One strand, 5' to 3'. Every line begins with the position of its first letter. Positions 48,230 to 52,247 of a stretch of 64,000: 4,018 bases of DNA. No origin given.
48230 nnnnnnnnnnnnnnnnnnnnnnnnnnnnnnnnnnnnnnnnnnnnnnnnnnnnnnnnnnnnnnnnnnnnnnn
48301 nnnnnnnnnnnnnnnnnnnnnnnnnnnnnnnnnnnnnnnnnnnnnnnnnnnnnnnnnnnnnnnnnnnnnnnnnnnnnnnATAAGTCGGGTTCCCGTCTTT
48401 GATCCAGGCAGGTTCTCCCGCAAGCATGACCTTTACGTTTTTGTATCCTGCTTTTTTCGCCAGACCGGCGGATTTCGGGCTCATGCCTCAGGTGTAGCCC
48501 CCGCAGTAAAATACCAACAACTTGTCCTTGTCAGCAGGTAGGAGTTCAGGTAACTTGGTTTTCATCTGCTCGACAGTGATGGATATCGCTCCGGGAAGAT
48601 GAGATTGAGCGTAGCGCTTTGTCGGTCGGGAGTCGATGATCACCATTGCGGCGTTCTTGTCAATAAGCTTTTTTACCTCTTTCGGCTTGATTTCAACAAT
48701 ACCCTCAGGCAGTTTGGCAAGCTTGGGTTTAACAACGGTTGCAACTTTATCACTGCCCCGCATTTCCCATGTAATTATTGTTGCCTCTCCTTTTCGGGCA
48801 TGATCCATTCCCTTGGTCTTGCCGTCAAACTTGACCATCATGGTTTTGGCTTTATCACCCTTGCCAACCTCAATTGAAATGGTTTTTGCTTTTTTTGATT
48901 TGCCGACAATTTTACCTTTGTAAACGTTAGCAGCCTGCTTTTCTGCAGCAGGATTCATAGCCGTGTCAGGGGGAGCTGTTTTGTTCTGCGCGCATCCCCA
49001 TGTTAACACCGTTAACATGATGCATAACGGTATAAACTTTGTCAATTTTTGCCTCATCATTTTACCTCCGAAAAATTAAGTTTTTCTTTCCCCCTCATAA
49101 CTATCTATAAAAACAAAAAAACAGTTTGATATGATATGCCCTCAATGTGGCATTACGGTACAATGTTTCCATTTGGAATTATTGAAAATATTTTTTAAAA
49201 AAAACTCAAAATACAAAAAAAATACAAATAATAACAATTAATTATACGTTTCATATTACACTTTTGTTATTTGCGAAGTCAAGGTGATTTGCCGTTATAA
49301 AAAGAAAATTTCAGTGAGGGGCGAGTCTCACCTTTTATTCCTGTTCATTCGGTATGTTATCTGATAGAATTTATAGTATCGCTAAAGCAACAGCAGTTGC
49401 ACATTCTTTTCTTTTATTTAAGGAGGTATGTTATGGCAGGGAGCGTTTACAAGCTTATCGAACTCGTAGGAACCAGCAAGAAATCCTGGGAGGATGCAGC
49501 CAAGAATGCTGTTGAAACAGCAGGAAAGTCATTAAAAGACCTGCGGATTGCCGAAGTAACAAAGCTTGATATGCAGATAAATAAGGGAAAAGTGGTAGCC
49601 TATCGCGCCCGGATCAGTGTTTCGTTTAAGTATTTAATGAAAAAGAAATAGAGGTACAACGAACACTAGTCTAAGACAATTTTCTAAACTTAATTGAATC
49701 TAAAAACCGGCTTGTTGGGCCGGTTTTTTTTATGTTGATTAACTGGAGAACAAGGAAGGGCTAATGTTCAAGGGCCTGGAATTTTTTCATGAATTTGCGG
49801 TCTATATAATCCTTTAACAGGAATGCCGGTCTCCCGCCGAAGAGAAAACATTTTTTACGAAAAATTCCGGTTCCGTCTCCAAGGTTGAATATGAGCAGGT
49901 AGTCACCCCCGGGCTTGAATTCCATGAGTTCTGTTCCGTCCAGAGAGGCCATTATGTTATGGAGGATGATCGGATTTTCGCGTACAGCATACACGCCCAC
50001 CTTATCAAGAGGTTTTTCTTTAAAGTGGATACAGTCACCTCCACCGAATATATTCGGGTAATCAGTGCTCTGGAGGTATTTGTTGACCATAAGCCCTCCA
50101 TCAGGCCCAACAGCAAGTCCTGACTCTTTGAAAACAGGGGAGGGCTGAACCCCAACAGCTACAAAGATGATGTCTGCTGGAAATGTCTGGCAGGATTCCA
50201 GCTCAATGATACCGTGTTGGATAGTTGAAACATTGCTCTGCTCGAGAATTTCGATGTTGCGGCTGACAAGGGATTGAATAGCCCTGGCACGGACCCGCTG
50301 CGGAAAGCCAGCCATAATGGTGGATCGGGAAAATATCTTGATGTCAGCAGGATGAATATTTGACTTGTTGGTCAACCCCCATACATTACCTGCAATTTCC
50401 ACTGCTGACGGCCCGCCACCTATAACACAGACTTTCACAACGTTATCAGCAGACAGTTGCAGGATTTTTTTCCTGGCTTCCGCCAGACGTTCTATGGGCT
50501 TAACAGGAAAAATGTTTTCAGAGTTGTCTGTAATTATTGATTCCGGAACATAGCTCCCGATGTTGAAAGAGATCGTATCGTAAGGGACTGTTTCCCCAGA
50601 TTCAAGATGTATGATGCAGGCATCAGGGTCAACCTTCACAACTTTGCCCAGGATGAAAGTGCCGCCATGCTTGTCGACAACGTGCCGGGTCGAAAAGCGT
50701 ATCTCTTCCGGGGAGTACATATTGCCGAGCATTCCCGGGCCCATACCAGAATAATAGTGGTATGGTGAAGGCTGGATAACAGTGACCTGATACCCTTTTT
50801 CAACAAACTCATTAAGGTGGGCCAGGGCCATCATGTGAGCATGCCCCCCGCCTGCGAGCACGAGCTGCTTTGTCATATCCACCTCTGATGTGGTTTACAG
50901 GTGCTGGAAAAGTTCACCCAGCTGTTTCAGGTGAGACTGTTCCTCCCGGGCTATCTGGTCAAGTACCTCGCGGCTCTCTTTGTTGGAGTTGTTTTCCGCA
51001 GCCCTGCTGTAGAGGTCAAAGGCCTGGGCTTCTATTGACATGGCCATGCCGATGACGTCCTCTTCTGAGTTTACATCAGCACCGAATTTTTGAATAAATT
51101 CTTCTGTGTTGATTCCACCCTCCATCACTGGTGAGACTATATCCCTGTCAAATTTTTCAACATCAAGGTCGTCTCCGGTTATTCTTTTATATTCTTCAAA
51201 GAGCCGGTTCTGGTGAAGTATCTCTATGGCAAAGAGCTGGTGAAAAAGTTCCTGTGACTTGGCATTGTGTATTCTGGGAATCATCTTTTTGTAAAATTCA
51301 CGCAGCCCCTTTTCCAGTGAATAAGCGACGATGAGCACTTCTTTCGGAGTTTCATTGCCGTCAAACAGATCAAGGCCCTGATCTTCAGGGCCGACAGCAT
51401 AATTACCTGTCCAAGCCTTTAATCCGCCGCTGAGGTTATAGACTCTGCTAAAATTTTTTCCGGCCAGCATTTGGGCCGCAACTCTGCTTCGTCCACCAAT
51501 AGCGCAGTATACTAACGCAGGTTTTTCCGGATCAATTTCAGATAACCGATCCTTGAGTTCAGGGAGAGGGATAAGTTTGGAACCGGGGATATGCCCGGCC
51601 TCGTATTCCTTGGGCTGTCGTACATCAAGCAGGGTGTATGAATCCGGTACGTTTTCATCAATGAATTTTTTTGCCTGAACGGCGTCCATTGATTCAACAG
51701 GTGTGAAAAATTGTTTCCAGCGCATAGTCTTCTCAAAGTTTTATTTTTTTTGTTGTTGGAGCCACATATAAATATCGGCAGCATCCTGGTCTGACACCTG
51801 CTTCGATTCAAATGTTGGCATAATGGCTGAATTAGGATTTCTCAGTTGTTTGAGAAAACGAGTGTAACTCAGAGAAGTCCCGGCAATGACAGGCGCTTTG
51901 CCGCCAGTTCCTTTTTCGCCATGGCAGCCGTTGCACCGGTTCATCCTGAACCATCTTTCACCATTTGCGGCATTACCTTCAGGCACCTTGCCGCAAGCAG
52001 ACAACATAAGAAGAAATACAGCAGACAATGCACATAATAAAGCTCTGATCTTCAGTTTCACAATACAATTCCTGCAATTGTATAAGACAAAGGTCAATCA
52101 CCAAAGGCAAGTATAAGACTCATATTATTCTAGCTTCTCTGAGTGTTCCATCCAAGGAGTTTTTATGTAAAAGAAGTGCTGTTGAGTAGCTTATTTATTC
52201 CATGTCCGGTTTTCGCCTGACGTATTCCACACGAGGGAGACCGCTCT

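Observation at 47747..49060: Two ORFs are really one triple-rhodanese lipoprotein with selenocysteine in the active-site loop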

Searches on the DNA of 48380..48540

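Call 65: search_rna_families(source=window, start=48380, end=48540, threshold=evalue, max_evalue=10)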
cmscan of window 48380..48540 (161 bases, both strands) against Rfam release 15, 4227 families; matches with E-value up to 10: 0.
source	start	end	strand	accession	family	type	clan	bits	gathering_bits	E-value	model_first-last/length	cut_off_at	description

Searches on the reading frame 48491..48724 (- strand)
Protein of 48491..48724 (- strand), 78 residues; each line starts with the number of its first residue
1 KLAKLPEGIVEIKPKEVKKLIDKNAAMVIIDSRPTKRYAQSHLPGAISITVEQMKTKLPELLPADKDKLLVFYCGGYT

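Call 90: search_protein_representatives(protein=window:48491-48724:-)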
Query: 78 residues. Proteins with E-value up to 0.001 (for the whole library): 1536; up to 1e-10: 173; up to 1e-30: 1. The best 150 are listed.
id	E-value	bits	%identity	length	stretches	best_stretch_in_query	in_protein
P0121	3.4e-32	125.7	32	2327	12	28-75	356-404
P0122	6.4e-26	105.8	39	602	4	2-75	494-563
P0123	3.1e-25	103.6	40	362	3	25-77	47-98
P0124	4.7e-25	103.0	40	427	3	2-78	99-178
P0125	6.2e-25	102.7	38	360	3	18-78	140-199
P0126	3.6e-24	100.2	45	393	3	10-77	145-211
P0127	4.3e-24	100.0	40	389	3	15-78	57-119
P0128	5.1e-24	99.8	42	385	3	8-77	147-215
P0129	9.2e-24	99.0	43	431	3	26-76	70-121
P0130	1.0e-23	98.8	40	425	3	3-77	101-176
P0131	4.9e-23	96.6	41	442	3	3-78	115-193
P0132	1.2e-22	95.5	48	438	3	1-74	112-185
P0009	1.4e-22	95.2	40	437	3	1-78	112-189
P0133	1.5e-22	95.2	41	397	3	13-77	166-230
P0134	1.6e-22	95.0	39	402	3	17-77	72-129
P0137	3.7e-22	93.9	58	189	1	1-78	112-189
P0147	3.1e-20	87.8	66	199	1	1-78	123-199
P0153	3.2e-19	84.6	58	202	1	1-78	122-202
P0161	3.8e-18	81.2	61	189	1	1-78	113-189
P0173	7.7e-17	77.0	54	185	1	2-78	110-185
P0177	4.4e-16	74.6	50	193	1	1-78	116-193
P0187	7.2e-15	70.8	51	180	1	2-78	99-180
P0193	1.1e-14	70.1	53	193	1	1-78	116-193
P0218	3.4e-13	65.4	44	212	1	2-78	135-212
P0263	1.4e-11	60.4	47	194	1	2-77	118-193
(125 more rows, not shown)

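Call 92: list_cluster_members(proteins=[P0137, P0147, P0153, P0161, P0173, P0177, P0193, P0218, P0263, P0187])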
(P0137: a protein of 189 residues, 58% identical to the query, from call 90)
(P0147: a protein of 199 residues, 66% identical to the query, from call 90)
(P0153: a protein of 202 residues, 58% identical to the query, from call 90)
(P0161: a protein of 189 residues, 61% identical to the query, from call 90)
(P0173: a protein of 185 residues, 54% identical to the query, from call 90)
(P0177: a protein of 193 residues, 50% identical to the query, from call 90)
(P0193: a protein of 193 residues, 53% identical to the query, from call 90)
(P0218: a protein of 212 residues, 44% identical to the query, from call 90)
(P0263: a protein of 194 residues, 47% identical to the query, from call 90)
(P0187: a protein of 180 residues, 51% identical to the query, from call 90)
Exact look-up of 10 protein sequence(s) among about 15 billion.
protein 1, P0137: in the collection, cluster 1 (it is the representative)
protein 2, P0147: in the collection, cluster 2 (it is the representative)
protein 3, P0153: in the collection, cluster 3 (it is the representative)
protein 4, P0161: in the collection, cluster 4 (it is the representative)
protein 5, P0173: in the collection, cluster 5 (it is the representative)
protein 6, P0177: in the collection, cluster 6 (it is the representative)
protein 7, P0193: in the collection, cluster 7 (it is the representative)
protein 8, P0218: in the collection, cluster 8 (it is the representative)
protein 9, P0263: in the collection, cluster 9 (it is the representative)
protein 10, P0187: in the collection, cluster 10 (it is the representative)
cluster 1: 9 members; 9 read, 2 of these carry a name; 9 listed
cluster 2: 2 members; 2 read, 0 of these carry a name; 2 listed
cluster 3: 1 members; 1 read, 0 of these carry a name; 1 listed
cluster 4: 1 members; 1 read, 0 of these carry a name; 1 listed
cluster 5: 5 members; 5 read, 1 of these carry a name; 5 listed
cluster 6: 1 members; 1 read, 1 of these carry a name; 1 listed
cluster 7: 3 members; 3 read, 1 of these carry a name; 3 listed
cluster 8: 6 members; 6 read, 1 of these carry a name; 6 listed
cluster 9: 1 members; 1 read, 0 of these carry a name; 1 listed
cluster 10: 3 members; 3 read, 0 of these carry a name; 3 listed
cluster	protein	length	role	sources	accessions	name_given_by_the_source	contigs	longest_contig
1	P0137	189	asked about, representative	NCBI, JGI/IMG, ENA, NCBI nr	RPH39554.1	MAG: rhodanese-like domain-containing protein [Desulfobulbaceae bacterium] | hypothetical protein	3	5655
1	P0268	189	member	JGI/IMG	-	hypothetical protein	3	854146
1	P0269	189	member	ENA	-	-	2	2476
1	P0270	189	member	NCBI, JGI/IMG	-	-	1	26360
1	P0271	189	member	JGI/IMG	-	-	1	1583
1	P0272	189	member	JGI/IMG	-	-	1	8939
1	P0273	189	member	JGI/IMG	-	-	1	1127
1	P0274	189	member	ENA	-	-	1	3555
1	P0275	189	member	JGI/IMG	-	-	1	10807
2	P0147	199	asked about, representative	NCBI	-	-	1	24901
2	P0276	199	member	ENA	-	-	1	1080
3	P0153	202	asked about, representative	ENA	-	-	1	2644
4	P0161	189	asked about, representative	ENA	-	-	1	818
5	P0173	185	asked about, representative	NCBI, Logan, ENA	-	-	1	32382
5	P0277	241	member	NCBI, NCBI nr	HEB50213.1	MAG TPA: rhodanese-like domain-containing protein [Desulfobulbus sp.] | rhodanese-like domain-containing protein [Desulfobulbus sp.]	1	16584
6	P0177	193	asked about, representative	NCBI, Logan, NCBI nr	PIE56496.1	MAG: hypothetical protein CSA34_04135 [Desulfobulbus propionicus]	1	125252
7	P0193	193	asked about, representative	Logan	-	-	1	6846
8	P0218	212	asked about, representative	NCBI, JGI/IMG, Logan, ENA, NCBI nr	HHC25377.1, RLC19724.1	MAG TPA: rhodanese-like domain-containing protein [Desulfobacterales bacterium] | MAG: hypothetical protein DRI57_06455 [Deltaproteobacteria bacterium]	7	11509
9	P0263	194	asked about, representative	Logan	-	-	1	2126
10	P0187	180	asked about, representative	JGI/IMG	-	-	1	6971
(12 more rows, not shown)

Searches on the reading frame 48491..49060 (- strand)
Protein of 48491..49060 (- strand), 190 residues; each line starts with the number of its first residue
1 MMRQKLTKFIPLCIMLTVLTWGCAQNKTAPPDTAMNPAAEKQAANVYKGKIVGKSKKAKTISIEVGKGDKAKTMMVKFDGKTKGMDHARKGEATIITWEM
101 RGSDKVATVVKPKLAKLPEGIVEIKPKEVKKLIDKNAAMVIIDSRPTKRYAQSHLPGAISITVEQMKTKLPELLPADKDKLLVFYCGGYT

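Call 34: list_cluster_members(proteins=[P0005, window:48491-49060:-])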
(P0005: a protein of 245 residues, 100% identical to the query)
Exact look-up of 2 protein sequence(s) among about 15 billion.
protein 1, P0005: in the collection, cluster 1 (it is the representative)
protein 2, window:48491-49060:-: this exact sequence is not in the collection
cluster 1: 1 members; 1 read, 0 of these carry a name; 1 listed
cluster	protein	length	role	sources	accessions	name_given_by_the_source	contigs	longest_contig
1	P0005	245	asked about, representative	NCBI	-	-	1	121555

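Call 83: predict_structure(alignment_id=A4)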
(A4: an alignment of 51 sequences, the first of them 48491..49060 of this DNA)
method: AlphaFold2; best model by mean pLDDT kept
length: 190 residues; sequences in the alignment: 51
mean_pLDDT: 84.2   pTM: 0.56
mean pLDDT of the five models: 84.2, 84.1, 83.4, 82.9, 82.9
residues with pLDDT >= 90: 112; 70-90: 38; 50-70: 22; < 50: 18
segments of 3 or more residues with pLDDT < 50: 1-3, 28-41
pLDDT, mean of each block of 10 residues (from residue 1): 57 70 51 44 81 98 96 98 97 97 97 85 89 93 93 91 90 91 81
secondary structure, 60 per line:
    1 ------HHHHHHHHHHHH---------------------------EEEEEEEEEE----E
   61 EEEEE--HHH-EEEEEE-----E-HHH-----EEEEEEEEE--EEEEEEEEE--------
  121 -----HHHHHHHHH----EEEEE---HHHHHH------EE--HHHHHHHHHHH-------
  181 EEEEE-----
elements in order: H7-18 E46-55 E60-65 E72-77 E93-101 E104-112 H126-134 E139-143 H147-152 H163-173 E181-185

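Call 86: fold_search(model_id=the predicted structure, library=pdb)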
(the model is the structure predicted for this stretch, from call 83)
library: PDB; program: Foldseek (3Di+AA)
matches with E <= 10: 918; with E <= 0.001: 2
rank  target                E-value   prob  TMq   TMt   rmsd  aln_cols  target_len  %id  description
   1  2vb2                  7.3e-04  1.00  0.32  0.76   3.6        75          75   15  Crystal structure of Cu(I)CusF (released 2007-12-18)
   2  8bxj_MODEL_1_A        7.8e-04  1.00  0.34  0.60   9.5        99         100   14  apo structure of the specific silver chaperone needed for bacterial silver resistance (released 2023-10-25)
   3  1zeq                  1.4e-03  1.00  0.34  0.72   5.6        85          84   19  1.5 A Structure of apo-CusF residues 6-88 from Escherichia coli (released 2005-08-02)
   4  3e6z                  1.5e-03  1.00  0.32  0.72   3.1        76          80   13  1.0 A Structure of CusF-W44A-Cu(II) residues 10-88 from Escherichia coli (released 2009-07-07)
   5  2qcp                  1.6e-03  1.00  0.31  0.69   4.0        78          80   15  1.0 A Structure of CusF-Ag(I) residues 10-88 from Escherichia coli (released 2007-10-02)
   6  2ytx_MODEL_1_A        4.2e-03  0.96  0.23  0.37   9.4       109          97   18  Solution structure of the second cold-shock domain of the human KIAA0885 protein (UNR protein) (released 2008-04-08)
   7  8d0b_C                5.4e-03  0.99  0.26  0.38  10.9        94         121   13  Human CST-DNA polymerase alpha/primase preinitiation complex bound to 4xTEL-foldback template (released 2022-06-22)
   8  8bhu_CCC              6.5e-03  1.00  0.31  0.69   3.7        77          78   19  Crystal Structure of SilF (Ag(I) form (released 2023-11-15)
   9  8bhu_BBB              6.9e-03  1.00  0.32  0.69   3.7        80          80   19  Crystal Structure of SilF (Ag(I) form (released 2023-11-15)
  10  8a22_Bq               8.4e-03  0.93  0.28  0.38  11.3       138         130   18  Structure of the mitochondrial ribosome from Polytomella magna (released 2022-11-16)
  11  8bbz_AAA              9.5e-03  1.00  0.30  0.65   4.0        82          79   16  Crystal Structure of SilF (apo form) (released 2023-10-25)
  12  1k3r_A                1.1e-02  0.63  0.21  0.16  17.4       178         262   12  Crystal Structure of the Methyltransferase with a Knot from Methanobacterium thermoautotrophicum (released 2002-05-15)
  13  5f54                  1.1e-02  0.63  0.25  0.10  11.1       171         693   13  Structure of RecJ complexed with dTMP (released 2016-06-15)
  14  8txr_A                1.1e-02  0.57  0.23  0.12  15.6       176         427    9  E. coli ExoVII(H238A) (released 2024-01-31)
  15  6mxv_A                1.3e-02  1.00  0.32  0.25   2.1        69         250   25  The crystal structure of a rhodanese-like family protein from Francisella tularensis subsp. tularensis SCHU S4 (released 2018-11-21)
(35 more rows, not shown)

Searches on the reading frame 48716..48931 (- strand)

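Call 76: search_protein_families(library=pfam, proteins=[window:48716-48931:-], max_evalue=10)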
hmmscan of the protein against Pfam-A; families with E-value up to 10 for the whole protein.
window:48716-48931:- (72 aa): 1 family
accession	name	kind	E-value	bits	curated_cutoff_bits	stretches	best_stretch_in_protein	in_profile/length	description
PF21018.2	BipA_C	-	0.0018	18.5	23.8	1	2-42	33-73/110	TypA/BipA C-terminal domain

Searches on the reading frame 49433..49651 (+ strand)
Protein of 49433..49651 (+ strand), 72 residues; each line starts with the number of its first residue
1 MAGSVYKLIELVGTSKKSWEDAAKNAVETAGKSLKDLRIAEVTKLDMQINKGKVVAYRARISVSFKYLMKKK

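Call 33: search_protein_families(library=pfam, proteins=[window:49433-49651:+], max_evalue=0.0001)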
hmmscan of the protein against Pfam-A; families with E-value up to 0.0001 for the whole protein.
window:49433-49651:+ (72 aa): 1 family
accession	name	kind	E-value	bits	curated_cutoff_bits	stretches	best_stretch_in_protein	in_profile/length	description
PF07311.17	Dodecin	-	5.2e-26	91.2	22.5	1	5-67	1-63/64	Dodecin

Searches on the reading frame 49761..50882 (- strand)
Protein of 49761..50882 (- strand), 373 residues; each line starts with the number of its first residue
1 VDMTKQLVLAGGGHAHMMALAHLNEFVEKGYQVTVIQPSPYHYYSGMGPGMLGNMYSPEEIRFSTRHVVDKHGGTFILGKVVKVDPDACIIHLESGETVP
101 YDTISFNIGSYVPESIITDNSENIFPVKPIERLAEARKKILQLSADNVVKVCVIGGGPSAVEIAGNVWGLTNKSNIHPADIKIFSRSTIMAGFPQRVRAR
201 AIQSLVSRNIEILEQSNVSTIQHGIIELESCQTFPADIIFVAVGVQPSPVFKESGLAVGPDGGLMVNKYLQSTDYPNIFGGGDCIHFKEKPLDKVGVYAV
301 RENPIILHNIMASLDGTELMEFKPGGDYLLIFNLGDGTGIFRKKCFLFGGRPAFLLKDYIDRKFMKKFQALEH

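Call 33: search_protein_families(library=pfam, proteins=[window:49761-50882:-], max_evalue=0.0001)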
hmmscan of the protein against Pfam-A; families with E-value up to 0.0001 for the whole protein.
window:49761-50882:- (373 aa): 3 families
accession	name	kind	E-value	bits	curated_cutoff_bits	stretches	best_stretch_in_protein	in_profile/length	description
PF07992.20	Pyr_redox_2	-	1.6e-30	107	26.1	1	6-288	2-278/291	Pyridine nucleotide-disulphide oxidoreductase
PF13738.12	Pyr_redox_3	-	2e-05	24.4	30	1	149-281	165-304/305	Pyridine nucleotide-disulphide oxidoreductase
PF00070.33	Pyr_redox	-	3.3e-05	24.8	22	0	150-222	1-67/82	Pyridine nucleotide-disulphide oxidoreductase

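Call 57: search_protein_families(library=ncbifam, proteins=[window:49761-50882:-], max_evalue=1e-15)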
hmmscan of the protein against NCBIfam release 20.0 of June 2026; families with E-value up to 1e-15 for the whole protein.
window:49761-50882:- (373 aa): 2 families
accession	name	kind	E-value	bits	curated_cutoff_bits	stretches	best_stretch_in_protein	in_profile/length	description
TIGR03169.1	Nterm_to_SelD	hypoth_equivalog_domain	4e-74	250.1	310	1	7-368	2-365/365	pyridine nucleotide-disulfide oxidoreductase family protein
TIGR04369.1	fusion_not_SelD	hypoth_equivalog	2.1e-39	135.3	700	1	9-372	1-342/701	oxidoreductase/SelD-related fusion protein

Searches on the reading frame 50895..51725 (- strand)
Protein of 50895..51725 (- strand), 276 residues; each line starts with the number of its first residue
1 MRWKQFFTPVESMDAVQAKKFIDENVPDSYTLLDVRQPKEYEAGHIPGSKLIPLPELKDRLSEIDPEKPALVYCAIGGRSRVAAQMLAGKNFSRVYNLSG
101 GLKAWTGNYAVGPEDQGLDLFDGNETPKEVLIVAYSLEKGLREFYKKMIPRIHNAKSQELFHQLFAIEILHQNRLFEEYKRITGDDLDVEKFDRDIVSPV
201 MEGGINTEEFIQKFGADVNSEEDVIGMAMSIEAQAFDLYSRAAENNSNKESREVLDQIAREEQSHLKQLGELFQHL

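Call 33: search_protein_families(library=pfam, proteins=[window:50895-51725:-], max_evalue=0.0001)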
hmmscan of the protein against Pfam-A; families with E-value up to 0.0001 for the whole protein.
window:50895-51725:- (276 aa): 3 families
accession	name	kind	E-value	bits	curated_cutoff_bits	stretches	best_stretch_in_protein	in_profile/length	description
PF00581.25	Rhodanese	-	1.8e-20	73.7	22.2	1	17-106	4-100/102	Rhodanese-like domain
PF02915.23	Rubrerythrin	-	2.4e-09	38.1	22.8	1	129-270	1-134/137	Rubrerythrin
PF13668.12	Ferritin_2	-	3.7e-06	27.5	24.7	0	103-173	64-130/138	Ferritin-like domain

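Call 57: search_protein_families(library=ncbifam, proteins=[window:50895-51725:-], max_evalue=1e-15)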
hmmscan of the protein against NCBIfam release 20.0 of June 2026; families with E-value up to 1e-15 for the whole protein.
window:50895-51725:- (276 aa): 0 families

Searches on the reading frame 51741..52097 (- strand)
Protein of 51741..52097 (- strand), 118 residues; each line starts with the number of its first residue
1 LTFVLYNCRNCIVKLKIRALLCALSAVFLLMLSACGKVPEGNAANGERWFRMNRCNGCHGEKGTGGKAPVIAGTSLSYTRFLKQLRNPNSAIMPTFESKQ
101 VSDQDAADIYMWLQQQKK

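Call 33: search_protein_families(library=pfam, proteins=[window:51741-52097:-], max_evalue=0.0001)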
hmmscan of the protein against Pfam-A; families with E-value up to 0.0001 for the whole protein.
window:51741-52097:- (118 aa): 2 families
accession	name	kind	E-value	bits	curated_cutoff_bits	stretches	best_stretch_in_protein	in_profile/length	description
PF13442.11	Cytochrome_CBB3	-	1.1e-10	42.1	27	1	42-113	2-68/68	Cytochrome C oxidase, cbb3-type, subunit III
PF00034.26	Cytochrom_C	-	4.1e-08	34.9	21.3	1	43-116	1-89/90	Cytochrome c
